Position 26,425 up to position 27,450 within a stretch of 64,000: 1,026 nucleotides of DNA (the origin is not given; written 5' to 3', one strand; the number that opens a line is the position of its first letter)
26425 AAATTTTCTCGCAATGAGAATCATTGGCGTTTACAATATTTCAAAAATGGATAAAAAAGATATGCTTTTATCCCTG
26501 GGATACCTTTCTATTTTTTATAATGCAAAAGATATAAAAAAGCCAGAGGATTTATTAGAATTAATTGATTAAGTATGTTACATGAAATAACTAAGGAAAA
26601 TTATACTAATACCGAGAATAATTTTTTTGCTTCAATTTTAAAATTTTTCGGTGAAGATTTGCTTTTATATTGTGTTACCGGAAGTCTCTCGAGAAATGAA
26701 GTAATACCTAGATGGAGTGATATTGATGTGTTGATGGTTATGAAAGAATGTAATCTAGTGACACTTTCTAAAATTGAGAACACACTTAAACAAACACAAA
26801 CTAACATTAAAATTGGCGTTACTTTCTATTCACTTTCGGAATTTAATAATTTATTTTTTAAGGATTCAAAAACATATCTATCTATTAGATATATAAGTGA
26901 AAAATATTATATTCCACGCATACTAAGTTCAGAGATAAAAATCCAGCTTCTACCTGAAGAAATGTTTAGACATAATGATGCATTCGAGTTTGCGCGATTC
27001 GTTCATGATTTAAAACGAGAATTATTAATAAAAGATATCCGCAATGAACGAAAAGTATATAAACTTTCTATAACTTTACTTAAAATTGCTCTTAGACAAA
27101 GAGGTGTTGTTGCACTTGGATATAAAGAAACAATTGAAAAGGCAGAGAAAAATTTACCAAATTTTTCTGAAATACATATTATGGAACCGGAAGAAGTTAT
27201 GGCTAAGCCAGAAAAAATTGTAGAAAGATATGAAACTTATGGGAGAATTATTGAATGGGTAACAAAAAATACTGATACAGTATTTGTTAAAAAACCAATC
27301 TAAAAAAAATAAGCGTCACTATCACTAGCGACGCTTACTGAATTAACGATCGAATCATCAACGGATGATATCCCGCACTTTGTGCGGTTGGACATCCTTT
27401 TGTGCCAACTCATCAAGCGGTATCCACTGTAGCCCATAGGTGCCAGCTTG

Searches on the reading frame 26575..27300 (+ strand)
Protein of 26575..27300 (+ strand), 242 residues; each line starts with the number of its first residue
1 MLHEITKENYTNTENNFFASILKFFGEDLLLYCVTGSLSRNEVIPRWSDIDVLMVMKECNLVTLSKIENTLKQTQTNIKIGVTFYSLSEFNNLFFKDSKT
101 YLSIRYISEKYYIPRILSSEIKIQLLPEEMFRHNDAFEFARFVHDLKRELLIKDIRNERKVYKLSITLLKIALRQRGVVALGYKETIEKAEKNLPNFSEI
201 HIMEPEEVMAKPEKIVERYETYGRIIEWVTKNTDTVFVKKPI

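Call 3: search_protein_families(library=pfam, proteins=[window:26575-27300:+], max_evalue=1)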
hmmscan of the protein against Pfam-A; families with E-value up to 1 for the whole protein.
window:26575-27300:+ (242 aa): 2 families
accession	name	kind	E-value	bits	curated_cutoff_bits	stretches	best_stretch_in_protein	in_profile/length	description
PF01909.29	NTP_transf_2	-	0.00046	21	21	1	23-60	9-44/93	Nucleotidyltransferase domain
PF05591.17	T6SS_VipA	-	0.049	13.9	24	1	54-91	62-99/155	Type VI secretion system, VipA, VC_A0107 or Hcp2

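Call 4: search_protein_families(library=ncbifam, proteins=[window:26575-27300:+], max_evalue=1)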
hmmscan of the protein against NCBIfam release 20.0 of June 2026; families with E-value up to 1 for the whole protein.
window:26575-27300:+ (242 aa): 4 families
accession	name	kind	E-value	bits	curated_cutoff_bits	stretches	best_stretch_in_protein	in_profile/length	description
NF033061.1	ANT_4p_I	equivalog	0.018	14.6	350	1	4-61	5-61/253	ANT(4')-I family aminoglycoside nucleotidyltransferase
TIGR03358.1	VI_chp_5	equivalog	0.057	13.2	97.25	1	54-91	65-102/160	type VI secretion system contractile sheath small subunit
NF010388.0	PRK13815.1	equivalog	0.12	12.3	167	1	108-157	68-117/122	ribosome-binding factor A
NF000181.1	ANT_4p_Ia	exception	0.12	11.8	500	1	10-86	12-81/253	aminoglycoside O-nucleotidyltransferase ANT(4')-Ia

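Call 5: search_protein_families(library=padloc, proteins=[window:26575-27300:+], max_evalue=1)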
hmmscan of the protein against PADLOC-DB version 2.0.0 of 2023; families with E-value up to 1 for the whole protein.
window:26575-27300:+ (242 aa): 4 families
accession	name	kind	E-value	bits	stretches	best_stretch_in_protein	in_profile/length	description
PDLC04903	PDC-S09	-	6.9e-05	21.1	1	9-84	6-84/108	-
PDLC04368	PDC-M05A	-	0.00019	19.3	1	18-94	96-170/201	-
PDLC00803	Cyclase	-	0.0034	15.1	1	7-74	22-89/253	oligonucleotide-cyclase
PDLC00823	Cyclase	-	0.0052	14.5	1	33-75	47-89/285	oligonucleotide-cyclase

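Call 6: search_protein_families(library=phrogs, proteins=[window:26575-27300:+], max_evalue=1)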
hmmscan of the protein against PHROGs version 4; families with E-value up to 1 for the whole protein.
window:26575-27300:+ (242 aa): 3 families
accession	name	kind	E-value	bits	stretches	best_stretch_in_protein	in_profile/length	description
phrog_388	-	DNA, RNA and nucleotide metabolism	0.012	15.8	1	18-157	27-166/351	nucleotidyltransferase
phrog_35428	-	unknown function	0.13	13.6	1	110-163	29-81/81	-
phrog_25034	-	unknown function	0.27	12.1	1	179-201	37-59/67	-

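Call 7: search_solved_structures(query=window:26575-27300:+, max_evalue=10, show_alignments=3)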
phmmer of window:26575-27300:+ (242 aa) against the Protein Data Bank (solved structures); distinct sequences matched with E-value up to 10: 29.
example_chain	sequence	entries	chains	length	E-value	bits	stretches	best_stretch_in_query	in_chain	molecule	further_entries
9lcz_A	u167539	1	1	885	7.2e-08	35.4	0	181-215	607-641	Inactivate TOD6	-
9lcx_A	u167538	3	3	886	7.2e-08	35.4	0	181-215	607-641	Inactivate TOD6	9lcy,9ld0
9ld1_A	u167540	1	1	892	1.5e-07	34.4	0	181-215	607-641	inactivate TOD4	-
9jo8_A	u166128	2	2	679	3.8e-07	33.1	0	182-215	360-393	TALE repeat protein targeting mitochondiral ND1-L gene. | TALE repeat protein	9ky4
2ypf_A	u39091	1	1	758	2.5e-06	30.4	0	182-214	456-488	AVRBS3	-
3v6p_A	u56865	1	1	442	0.00068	22.4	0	182-211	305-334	dHax3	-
4ot3_A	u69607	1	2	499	0.00082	22.2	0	181-210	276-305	Hax3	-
6jw0_A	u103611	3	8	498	0.00088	22.1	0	178-211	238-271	TAL effector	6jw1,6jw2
6jw5_A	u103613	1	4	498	0.0009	22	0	178-211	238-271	TAL effector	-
4gg4_A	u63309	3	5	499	0.00099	21.9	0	182-216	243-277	Hax3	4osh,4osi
4osk_A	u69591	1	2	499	0.0011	21.8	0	182-211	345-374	Hax3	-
4osv_A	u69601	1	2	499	0.0012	21.7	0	182-210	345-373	Hax3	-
6jtq_A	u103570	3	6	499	0.0016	21.2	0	182-210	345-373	TAL effector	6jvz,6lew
6jw3_A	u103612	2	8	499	0.0016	21.2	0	182-210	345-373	TAL effector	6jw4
4ot0_A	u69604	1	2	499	0.0017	21.1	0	182-210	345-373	Hax3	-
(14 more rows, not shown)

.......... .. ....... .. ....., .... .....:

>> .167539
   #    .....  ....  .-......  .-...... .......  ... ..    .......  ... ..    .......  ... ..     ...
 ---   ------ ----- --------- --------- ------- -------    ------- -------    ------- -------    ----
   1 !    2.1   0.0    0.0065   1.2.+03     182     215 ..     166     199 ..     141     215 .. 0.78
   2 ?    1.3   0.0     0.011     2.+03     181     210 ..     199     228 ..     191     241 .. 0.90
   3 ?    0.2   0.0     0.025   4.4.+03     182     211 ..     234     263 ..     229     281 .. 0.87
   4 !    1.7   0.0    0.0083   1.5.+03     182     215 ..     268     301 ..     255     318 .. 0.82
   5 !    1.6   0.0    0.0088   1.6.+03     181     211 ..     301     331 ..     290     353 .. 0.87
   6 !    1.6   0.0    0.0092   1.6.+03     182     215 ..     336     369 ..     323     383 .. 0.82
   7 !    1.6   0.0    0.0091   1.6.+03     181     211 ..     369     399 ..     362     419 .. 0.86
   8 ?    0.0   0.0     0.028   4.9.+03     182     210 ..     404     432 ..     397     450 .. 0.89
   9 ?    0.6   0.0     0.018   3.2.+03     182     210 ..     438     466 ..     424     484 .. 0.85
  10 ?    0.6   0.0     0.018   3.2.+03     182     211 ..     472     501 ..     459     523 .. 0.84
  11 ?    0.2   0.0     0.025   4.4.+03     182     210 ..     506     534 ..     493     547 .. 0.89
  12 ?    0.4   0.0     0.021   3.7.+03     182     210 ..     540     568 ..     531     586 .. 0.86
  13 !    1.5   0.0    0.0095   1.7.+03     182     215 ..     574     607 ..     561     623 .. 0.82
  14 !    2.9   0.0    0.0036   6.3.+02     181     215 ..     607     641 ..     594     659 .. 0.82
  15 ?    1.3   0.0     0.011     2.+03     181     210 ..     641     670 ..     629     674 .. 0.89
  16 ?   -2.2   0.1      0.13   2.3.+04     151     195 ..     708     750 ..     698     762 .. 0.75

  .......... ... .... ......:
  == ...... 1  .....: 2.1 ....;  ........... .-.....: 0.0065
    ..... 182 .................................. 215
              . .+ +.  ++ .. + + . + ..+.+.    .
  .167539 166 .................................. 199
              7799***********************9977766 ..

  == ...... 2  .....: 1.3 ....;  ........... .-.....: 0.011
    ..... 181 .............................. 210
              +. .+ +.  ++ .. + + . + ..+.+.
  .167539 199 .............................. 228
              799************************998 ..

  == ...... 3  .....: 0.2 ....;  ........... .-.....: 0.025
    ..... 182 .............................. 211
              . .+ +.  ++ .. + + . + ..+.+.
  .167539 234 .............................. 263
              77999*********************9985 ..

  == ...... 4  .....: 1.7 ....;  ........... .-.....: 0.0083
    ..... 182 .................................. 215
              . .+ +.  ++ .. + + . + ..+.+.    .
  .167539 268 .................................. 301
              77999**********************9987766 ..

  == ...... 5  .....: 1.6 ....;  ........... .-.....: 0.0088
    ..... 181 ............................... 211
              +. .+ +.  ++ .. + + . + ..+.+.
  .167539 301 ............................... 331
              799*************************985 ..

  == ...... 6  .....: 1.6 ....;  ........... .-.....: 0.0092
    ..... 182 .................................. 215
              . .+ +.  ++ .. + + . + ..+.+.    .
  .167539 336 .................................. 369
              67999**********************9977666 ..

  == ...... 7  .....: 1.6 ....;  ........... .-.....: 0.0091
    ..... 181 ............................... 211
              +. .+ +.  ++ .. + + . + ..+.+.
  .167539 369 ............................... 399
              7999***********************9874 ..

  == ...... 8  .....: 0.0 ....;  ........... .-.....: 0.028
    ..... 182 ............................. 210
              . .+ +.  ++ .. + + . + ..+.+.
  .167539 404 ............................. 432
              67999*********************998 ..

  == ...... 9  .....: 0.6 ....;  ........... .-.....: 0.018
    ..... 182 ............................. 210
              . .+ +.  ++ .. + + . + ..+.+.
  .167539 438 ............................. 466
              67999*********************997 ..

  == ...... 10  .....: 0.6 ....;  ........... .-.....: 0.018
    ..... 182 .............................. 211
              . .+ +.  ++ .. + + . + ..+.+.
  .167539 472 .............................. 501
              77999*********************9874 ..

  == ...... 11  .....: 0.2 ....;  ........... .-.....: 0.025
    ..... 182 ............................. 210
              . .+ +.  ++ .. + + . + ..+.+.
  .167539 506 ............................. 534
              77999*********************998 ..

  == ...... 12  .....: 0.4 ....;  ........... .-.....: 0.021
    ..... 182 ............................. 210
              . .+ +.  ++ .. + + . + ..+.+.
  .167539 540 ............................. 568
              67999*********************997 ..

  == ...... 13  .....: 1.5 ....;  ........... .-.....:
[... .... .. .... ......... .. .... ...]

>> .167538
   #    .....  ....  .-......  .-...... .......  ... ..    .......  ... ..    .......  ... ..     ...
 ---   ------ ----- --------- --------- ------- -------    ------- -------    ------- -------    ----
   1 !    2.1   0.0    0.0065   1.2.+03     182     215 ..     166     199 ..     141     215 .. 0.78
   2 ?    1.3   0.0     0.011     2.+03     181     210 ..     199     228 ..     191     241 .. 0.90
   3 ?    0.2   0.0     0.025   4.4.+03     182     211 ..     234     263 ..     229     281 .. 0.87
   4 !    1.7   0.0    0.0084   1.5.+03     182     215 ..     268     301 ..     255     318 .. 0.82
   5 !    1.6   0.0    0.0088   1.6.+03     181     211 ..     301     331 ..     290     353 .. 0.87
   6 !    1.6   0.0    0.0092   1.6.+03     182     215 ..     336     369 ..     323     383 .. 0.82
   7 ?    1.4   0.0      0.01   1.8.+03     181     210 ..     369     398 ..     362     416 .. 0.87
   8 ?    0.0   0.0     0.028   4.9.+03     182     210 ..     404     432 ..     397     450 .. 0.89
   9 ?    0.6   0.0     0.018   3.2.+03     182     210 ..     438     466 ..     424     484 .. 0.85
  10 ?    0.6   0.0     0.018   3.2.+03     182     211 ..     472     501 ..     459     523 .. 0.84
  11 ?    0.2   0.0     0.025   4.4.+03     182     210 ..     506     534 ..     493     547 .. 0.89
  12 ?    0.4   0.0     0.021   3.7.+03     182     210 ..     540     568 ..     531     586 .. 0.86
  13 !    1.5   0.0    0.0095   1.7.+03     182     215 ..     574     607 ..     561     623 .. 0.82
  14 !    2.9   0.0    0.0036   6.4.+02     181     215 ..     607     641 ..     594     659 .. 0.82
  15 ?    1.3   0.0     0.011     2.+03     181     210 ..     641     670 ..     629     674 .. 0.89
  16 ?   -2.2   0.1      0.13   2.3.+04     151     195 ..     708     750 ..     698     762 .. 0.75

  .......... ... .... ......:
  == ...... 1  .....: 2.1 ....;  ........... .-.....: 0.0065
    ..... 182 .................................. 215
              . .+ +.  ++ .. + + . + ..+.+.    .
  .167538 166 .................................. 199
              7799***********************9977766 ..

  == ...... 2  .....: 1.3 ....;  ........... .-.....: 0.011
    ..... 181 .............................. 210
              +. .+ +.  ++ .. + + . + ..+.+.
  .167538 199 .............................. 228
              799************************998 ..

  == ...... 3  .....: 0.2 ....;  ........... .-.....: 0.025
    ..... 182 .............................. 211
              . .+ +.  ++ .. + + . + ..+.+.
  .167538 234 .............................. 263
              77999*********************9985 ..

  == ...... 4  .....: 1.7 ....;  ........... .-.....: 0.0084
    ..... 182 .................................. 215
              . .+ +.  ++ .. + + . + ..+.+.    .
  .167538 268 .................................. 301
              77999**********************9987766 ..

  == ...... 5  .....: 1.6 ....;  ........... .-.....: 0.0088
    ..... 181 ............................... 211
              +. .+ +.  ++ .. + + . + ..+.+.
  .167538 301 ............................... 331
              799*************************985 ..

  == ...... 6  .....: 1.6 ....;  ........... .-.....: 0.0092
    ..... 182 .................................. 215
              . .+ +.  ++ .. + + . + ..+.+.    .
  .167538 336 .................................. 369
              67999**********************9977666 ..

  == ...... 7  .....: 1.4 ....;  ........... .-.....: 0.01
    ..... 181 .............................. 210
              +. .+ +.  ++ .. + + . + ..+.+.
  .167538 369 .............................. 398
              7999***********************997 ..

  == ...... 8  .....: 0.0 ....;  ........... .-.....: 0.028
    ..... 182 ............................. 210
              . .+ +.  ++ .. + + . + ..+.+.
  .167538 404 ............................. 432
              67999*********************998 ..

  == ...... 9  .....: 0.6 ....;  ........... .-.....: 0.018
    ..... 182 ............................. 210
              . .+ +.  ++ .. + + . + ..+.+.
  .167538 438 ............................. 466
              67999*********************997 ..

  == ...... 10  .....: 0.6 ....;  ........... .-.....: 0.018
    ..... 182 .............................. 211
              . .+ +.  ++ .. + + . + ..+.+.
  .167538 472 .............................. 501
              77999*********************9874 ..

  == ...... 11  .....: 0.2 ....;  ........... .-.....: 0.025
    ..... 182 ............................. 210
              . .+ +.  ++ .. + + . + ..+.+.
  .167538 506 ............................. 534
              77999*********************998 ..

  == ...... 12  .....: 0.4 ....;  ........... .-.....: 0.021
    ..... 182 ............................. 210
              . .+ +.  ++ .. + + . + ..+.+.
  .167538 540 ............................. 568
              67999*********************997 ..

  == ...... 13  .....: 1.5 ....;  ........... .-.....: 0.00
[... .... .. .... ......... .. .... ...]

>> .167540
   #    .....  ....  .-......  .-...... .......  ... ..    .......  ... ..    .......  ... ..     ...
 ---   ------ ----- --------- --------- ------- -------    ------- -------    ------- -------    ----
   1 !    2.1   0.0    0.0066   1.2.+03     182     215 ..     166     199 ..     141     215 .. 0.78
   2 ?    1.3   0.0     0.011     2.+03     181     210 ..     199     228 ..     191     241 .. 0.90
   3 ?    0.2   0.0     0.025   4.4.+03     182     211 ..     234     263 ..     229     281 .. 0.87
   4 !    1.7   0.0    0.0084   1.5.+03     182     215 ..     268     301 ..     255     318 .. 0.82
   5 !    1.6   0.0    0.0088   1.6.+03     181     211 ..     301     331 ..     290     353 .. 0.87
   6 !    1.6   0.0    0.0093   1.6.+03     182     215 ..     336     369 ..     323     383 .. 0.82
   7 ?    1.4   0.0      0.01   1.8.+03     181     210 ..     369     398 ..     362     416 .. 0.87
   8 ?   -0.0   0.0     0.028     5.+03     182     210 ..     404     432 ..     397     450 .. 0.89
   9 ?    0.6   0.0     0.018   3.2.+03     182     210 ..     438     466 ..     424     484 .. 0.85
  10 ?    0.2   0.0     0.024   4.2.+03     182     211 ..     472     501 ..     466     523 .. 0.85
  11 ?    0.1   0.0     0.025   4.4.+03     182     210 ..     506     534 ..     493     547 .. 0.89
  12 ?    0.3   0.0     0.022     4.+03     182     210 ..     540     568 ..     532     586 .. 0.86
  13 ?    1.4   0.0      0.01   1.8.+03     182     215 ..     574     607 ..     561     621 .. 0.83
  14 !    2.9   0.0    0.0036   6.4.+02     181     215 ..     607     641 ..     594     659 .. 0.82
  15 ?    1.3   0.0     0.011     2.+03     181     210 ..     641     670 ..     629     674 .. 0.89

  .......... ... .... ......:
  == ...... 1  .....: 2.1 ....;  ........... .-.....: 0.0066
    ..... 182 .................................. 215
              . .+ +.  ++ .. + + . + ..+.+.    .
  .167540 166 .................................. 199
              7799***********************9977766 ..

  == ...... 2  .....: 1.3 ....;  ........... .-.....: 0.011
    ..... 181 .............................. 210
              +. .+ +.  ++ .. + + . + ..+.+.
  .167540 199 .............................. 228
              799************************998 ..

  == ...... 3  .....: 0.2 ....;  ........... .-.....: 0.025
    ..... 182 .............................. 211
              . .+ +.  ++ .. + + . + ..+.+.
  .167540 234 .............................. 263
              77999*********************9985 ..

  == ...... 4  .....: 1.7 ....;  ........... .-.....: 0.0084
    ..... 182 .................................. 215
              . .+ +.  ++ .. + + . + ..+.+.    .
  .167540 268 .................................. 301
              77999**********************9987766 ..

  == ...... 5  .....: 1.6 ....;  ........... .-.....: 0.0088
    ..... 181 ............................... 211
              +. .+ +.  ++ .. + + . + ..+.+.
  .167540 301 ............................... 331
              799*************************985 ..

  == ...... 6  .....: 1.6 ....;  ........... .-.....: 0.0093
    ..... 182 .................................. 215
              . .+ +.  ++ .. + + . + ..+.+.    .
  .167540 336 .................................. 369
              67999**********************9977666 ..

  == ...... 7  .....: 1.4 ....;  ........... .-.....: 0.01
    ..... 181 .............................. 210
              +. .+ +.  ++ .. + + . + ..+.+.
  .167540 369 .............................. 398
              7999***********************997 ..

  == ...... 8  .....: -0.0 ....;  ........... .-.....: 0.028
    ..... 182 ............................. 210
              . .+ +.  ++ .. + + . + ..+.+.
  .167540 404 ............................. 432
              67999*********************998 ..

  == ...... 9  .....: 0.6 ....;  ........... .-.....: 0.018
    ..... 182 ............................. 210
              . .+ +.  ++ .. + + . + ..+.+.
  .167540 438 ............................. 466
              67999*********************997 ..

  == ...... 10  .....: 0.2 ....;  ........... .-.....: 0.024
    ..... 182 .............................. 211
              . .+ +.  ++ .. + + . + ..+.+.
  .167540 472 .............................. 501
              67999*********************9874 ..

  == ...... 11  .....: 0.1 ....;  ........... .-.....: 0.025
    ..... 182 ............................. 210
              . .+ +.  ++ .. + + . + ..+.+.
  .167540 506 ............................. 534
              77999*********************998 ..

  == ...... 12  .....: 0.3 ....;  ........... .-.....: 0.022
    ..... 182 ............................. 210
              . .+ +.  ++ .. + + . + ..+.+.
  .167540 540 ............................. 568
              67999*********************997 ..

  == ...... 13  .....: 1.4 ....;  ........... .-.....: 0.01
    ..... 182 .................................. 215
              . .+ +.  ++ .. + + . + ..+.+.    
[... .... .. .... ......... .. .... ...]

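Call 9: find_homologous_proteins(query=window:26575-27300:+)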
Query window:26575-27300:+ (242 aa): 14 proteins with E <= 0.001 among 273 candidates.
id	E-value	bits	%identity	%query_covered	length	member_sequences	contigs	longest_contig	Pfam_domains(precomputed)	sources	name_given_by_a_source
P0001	4.3e-153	525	100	100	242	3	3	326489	-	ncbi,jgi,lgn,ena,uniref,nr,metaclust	ncbi:hypothetical protein A2917_02800 [Candidatus Nomurabacteria bacterium RIFCSPLOWO2_01_FULL_42_17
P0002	6.4e-133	459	88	100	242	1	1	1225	-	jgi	jgi:hypothetical protein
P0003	1.9e-89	317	61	98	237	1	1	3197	-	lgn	-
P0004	8.0e-66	240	52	97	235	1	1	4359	-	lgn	-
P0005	8.6e-65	236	51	96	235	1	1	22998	PF01909.30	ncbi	-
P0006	1.5e-62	229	48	96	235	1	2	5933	-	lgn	-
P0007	9.0e-62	227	47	97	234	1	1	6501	PF01909.30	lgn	-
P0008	5.8e-58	214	43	98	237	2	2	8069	-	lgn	-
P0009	6.7e-58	214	44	97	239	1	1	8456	PF01909.30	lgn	-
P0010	3.2e-57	212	45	97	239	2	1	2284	PF01909.30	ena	-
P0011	1.6e-55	206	44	97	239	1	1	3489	PF01909.30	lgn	-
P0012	3.2e-54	202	42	98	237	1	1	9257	-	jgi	-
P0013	8.8e-37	145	35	91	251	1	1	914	-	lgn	-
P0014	2.8e-35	140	34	99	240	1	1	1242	-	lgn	-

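Call 15: search_solved_structures(query=A2, max_evalue=10, show_alignments=2)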
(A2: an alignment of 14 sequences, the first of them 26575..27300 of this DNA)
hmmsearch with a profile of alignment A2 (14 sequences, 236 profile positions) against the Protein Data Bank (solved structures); distinct sequences matched with E-value up to 10: 0.

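Call 17: find_encoding_contigs(protein=P0001, flank=10000, max_places=3)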
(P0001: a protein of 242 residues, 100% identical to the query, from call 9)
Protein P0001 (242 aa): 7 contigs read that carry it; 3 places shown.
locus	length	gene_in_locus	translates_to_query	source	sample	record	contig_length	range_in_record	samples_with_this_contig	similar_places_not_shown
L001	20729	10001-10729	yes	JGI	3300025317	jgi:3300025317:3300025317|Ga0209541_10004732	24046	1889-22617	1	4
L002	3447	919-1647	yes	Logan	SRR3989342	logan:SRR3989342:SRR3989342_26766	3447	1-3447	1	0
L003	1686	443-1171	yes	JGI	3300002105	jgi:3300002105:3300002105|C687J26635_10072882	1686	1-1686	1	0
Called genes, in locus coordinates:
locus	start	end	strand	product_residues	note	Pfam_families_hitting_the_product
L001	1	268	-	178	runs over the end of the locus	-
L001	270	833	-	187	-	-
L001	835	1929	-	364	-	PF11104:PilM_2, PF06723:MreB_Mbl (faint), PF14450:FtsA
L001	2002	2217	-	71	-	-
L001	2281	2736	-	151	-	-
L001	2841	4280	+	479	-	PF13522:GATase_6, PF13537:GATase_7, PF00156:Pribosyltran (weak)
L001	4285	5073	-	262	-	PF02668:TauD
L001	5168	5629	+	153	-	-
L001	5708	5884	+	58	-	-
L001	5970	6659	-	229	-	PF00702:Hydrolase, PF13419:HAD_2, PF13242:Hydrolase_like (weak)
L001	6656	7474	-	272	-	PF00069:Pkinase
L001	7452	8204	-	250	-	PF21780:DUF6875 (weak)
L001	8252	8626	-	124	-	PF27765:UCP032817-like (weak)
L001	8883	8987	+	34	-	-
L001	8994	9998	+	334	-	-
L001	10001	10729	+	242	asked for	-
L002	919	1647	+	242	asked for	-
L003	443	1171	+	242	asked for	-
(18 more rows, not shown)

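Call 24: predict_structure(alignment_id=A2)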
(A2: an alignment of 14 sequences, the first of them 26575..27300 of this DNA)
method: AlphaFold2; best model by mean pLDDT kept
length: 242 residues; sequences in the alignment: 14
mean_pLDDT: 89.8   pTM: 0.84
mean pLDDT of the five models: 89.8, 89.1, 88.6, 88.3, 87.8
residues with pLDDT >= 90: 160; 70-90: 73; 50-70: 5; < 50: 4
segments of 3 or more residues with pLDDT < 50: 240-242
pLDDT, mean of each block of 10 residues (from residue 1): 79 97 96 94 91 96 95 90 95 83 91 96 86 87 92 82 95 90 92 91 90 88 93 73 42
secondary structure, 60 per line:
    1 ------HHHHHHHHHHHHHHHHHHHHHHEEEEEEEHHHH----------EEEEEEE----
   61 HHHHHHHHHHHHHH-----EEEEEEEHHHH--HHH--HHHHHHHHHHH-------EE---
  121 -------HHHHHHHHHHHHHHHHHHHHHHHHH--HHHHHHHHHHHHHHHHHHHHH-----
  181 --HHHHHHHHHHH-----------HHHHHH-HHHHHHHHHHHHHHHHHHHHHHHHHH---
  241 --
elements in order: H7-28 E29-35 H36-39 E50-56 H61-74 E80-86 H87-90 H98-108 H128-152 H155-175 H183-193 H205-210 H212-237

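Call 48: find_homologous_proteins(query=A3, max_evalue=0.01)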
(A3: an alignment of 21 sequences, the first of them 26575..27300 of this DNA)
Query A3 (21 sequences) (242 aa, profile of the alignment): 23 proteins with E <= 0.01 among 2920 candidates.
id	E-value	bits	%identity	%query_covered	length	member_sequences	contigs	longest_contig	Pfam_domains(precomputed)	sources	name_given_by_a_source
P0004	2.9e-88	313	52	97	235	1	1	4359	-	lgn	-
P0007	1.8e-87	311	47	97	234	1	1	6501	PF01909.30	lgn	-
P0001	3.4e-87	310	100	100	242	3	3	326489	-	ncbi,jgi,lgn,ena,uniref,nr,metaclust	ncbi:hypothetical protein A2917_02800 [Candidatus Nomurabacteria bacterium RIFCSPLOWO2_01_FULL_42_17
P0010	4.6e-86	306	45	97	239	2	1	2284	PF01909.30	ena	-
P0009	7.9e-86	305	44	97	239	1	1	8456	PF01909.30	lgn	-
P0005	2.3e-85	304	51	96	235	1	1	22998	PF01909.30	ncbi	-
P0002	3.5e-85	303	88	100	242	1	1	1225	-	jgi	jgi:hypothetical protein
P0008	1.5e-84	301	43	98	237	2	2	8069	-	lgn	-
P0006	6.8e-84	299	48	96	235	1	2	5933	-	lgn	-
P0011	2.3e-82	294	44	97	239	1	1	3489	PF01909.30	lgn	-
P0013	4.5e-82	293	35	91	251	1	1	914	-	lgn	-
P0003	6.7e-82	293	61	98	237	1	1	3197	-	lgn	-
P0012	5.1e-81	290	42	98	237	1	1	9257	-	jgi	-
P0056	2.2e-80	288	46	96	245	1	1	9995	-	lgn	-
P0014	7.2e-78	279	34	99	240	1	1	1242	-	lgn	-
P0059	4.5e-72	260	37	95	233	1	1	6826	PF01909.30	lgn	-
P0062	1.9e-56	209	34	95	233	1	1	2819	PF01909.30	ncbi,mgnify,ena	mgnify:CR=1 FL=1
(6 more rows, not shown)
